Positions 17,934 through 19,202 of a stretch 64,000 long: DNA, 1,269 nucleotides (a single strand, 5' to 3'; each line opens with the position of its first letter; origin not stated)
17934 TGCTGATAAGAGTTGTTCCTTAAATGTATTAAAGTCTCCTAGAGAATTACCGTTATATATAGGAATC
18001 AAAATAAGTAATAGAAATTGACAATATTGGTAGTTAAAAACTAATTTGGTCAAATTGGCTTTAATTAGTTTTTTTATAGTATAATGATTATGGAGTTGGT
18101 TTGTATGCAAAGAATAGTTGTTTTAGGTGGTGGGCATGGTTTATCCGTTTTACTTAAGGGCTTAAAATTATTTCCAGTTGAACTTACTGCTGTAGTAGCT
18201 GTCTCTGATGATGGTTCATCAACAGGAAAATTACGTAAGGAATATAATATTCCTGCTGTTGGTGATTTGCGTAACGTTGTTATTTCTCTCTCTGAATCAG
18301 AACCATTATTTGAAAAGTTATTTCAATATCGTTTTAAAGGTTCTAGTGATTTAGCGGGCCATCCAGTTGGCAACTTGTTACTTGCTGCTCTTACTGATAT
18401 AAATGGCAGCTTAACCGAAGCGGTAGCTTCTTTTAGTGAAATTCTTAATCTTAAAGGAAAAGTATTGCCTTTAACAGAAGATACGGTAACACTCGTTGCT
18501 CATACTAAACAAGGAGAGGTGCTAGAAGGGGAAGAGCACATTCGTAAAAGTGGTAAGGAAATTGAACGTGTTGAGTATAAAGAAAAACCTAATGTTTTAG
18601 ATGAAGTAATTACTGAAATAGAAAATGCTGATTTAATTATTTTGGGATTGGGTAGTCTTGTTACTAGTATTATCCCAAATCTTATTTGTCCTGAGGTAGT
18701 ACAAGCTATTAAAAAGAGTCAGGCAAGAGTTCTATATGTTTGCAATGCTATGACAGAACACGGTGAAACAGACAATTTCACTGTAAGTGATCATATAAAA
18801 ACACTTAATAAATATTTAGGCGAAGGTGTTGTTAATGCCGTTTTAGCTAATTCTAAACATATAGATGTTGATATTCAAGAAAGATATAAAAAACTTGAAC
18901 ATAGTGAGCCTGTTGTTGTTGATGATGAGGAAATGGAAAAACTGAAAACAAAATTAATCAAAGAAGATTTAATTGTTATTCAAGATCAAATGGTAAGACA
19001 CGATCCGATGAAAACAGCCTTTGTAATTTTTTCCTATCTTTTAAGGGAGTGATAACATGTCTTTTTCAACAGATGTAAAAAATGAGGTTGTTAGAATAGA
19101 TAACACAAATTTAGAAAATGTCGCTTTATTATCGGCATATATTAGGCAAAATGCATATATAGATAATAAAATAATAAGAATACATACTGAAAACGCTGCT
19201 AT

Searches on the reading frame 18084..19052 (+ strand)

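Call 72: search_protein_families(library=pfam, proteins=[window:18084-19052:+], max_evalue=0.001)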
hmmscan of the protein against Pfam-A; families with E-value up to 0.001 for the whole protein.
window:18084-19052:+ (322 aa): 1 family
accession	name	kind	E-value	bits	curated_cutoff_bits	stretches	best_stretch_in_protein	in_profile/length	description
PF01933.23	CofD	-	4.9e-102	341.5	30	1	11-297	1-290/290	2-phospho-L-lactate transferase CofD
